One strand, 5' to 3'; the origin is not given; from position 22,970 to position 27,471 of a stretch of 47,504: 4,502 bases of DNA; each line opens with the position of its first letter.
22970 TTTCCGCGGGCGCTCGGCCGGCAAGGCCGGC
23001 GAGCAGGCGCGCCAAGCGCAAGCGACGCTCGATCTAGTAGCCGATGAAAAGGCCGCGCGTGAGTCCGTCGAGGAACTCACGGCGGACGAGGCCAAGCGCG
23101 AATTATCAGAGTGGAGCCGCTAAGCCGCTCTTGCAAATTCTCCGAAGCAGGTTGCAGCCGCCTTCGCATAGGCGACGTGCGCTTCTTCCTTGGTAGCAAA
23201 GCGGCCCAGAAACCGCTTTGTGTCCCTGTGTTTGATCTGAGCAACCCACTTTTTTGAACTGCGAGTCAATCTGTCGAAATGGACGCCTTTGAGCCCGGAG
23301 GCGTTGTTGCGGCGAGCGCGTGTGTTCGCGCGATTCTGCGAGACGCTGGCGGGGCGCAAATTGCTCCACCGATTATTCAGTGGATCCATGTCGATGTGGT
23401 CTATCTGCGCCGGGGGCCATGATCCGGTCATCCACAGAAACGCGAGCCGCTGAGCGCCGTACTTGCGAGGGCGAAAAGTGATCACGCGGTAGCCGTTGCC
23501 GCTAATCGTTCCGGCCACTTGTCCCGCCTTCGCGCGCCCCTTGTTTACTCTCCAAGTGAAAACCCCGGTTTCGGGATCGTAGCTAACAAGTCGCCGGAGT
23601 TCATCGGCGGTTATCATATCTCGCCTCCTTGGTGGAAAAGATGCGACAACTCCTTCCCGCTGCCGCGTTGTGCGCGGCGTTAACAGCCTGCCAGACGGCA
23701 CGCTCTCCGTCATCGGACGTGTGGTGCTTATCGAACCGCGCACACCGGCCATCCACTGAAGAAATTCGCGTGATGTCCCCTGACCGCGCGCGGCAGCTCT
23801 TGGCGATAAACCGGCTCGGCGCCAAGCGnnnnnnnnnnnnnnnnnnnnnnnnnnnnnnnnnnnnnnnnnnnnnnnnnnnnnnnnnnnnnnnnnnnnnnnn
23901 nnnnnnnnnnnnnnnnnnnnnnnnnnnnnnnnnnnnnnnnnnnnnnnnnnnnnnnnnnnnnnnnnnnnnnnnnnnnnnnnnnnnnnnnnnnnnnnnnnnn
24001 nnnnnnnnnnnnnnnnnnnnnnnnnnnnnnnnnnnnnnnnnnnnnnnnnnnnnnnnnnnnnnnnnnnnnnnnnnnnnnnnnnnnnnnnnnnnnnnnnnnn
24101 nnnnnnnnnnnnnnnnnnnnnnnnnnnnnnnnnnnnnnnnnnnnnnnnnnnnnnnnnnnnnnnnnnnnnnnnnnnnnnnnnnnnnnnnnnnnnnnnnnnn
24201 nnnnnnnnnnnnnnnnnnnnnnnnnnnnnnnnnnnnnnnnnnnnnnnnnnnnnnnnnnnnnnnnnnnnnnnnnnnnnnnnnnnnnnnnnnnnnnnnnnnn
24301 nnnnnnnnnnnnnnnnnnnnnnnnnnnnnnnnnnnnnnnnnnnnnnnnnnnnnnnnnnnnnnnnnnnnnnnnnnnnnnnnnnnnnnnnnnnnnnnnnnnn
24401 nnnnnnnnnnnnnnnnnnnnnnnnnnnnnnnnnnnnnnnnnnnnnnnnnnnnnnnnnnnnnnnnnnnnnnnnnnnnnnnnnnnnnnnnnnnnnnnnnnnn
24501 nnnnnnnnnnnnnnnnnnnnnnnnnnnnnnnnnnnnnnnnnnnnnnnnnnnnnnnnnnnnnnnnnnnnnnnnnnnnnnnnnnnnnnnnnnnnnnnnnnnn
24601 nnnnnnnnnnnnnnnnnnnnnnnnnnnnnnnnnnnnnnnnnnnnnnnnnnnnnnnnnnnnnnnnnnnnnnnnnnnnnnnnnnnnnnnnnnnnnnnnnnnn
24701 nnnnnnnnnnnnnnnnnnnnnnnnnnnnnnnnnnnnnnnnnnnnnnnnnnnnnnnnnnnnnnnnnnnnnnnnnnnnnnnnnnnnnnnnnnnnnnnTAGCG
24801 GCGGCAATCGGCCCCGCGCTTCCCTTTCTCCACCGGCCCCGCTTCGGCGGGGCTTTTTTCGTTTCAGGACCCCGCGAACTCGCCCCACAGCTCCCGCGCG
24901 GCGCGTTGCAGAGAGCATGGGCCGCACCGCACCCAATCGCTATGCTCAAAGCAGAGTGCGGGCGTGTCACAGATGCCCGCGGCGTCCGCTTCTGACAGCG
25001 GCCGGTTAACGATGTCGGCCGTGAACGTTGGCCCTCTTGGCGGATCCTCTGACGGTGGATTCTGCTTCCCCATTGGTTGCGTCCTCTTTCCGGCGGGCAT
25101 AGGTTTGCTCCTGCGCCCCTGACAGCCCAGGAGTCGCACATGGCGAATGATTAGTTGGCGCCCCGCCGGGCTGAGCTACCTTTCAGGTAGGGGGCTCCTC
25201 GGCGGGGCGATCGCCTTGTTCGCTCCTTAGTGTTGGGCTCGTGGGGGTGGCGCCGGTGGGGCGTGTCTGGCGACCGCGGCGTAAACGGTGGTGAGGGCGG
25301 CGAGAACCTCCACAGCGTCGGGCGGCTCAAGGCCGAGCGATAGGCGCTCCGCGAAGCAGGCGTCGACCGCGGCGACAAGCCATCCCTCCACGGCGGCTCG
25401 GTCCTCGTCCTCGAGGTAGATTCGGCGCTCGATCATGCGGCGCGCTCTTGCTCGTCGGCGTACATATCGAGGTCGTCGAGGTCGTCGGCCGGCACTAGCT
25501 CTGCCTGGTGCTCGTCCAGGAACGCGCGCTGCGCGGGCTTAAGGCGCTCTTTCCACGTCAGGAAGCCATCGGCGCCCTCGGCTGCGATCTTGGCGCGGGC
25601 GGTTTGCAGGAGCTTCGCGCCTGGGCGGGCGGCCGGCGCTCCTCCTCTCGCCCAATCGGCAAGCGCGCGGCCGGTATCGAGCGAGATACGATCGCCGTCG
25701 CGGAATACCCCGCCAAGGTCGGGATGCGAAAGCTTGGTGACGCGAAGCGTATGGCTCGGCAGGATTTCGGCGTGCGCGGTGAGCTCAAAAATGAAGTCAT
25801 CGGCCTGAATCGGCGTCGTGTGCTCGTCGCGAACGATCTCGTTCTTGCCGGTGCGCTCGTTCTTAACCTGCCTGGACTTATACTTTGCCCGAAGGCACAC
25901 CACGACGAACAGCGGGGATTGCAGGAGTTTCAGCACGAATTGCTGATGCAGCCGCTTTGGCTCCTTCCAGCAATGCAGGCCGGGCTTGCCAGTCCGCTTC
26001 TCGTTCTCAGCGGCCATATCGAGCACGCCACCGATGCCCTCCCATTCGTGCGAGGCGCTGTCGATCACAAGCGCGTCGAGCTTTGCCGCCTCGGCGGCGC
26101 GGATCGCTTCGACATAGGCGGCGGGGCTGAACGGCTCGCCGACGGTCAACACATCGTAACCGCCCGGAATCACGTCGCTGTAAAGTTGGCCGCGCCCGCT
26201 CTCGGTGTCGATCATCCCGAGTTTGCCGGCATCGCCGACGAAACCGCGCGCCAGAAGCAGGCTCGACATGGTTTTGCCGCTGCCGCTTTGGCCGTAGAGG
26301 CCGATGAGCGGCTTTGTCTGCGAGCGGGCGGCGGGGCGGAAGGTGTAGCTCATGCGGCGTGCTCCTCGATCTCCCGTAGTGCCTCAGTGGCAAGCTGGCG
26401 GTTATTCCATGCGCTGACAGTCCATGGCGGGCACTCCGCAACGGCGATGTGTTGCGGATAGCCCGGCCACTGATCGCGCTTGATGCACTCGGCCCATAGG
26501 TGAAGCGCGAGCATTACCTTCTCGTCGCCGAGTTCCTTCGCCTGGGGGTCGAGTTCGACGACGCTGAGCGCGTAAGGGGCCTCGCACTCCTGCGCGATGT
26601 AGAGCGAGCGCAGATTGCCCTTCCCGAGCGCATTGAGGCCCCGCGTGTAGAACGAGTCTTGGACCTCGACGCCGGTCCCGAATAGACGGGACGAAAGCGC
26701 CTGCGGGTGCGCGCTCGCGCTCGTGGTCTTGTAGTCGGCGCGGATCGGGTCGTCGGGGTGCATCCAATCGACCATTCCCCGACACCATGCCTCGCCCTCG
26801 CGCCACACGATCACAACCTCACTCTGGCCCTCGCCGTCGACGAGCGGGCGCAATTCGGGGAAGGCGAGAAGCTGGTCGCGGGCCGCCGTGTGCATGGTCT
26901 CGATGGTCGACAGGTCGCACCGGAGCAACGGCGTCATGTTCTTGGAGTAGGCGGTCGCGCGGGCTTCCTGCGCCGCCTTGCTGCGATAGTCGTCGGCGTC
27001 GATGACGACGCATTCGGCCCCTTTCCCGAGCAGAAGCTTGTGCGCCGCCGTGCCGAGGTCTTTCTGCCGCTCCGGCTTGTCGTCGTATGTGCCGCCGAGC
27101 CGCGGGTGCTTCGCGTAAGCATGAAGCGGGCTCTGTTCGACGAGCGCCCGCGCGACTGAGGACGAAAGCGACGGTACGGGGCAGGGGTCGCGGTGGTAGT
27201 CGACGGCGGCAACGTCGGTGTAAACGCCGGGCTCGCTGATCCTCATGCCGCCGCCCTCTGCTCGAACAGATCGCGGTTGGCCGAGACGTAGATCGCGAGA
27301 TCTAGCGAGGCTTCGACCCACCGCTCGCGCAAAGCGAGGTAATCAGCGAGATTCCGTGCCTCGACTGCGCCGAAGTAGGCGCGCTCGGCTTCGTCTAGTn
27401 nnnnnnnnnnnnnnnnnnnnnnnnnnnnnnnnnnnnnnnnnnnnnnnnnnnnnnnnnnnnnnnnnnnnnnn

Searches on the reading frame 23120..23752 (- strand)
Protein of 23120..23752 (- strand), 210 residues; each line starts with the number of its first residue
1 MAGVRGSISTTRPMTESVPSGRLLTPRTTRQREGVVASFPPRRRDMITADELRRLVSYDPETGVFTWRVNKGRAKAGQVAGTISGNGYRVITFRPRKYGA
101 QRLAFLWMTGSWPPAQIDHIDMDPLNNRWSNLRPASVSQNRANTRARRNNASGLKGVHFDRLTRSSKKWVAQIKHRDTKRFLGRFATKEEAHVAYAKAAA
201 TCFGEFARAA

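Call 30: search_protein_families(library=phrogs, proteins=[window:23120-23752:-], max_evalue=0.001)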
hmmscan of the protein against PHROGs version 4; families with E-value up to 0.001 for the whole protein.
window:23120-23752:- (210 aa): 12 families
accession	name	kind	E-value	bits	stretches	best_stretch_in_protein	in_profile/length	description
phrog_99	-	DNA, RNA and nucleotide metabolism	5.2e-69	234.8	1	41-208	103-265/383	HNH endonuclease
phrog_4578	-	DNA, RNA and nucleotide metabolism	3.4e-24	86.2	1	114-209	29-121/130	HNH endonuclease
phrog_3593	-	DNA, RNA and nucleotide metabolism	1.2e-17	65.3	1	79-204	74-198/210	HNH endonuclease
phrog_374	-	DNA, RNA and nucleotide metabolism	4.3e-14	53.2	1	107-208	315-412/617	HNH endonuclease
phrog_59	-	DNA, RNA and nucleotide metabolism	1.1e-10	42.4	1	63-182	157-275/423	HNH endonuclease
phrog_953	-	DNA, RNA and nucleotide metabolism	5.4e-10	40.1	1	138-198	299-357/420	HNH endonuclease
phrog_36769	-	unknown function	5.6e-09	36.8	1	107-196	249-341/367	-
phrog_826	-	DNA, RNA and nucleotide metabolism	3.4e-07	31.1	1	83-149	92-163/281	HNH endonuclease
phrog_13470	-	DNA, RNA and nucleotide metabolism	1.1e-06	29.8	1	142-199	85-138/152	HNH endonuclease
phrog_959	-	DNA, RNA and nucleotide metabolism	2.9e-06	28.1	1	81-155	37-117/138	HNH endonuclease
phrog_1492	-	DNA, RNA and nucleotide metabolism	0.0005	20.3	1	83-146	93-161/414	HNH endonuclease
phrog_35306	-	unknown function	0.00051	21.3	0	142-198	19-72/90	-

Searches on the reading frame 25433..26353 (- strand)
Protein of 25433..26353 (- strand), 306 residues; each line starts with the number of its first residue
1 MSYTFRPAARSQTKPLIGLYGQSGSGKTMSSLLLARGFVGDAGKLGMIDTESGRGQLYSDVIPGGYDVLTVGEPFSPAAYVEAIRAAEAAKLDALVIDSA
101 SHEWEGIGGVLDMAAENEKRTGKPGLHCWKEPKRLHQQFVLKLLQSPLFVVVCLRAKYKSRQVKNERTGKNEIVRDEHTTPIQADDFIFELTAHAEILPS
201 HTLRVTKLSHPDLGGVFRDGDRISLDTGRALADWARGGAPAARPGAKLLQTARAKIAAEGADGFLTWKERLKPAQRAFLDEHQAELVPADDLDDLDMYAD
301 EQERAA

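Call 30: search_protein_families(library=phrogs, proteins=[window:25433-26353:-], max_evalue=0.001)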
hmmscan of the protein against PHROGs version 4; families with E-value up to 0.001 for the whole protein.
window:25433-26353:- (306 aa): 1 family
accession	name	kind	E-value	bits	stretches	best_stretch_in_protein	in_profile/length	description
phrog_1366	-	unknown function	3e-60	205.4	1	1-304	1-299/307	-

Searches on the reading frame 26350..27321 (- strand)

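Call 30: search_protein_families(library=phrogs, proteins=[window:26350-27321:-], max_evalue=0.001)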
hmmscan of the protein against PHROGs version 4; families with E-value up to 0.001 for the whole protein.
window:26350-27321:- (323 aa): 2 families
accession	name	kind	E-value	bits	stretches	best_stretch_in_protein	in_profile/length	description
phrog_412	-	DNA, RNA and nucleotide metabolism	7.9e-61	207.6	1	25-309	132-414/440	exonuclease VIII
phrog_607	-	DNA, RNA and nucleotide metabolism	3.7e-05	23.2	1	126-288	702-859/883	exonuclease VII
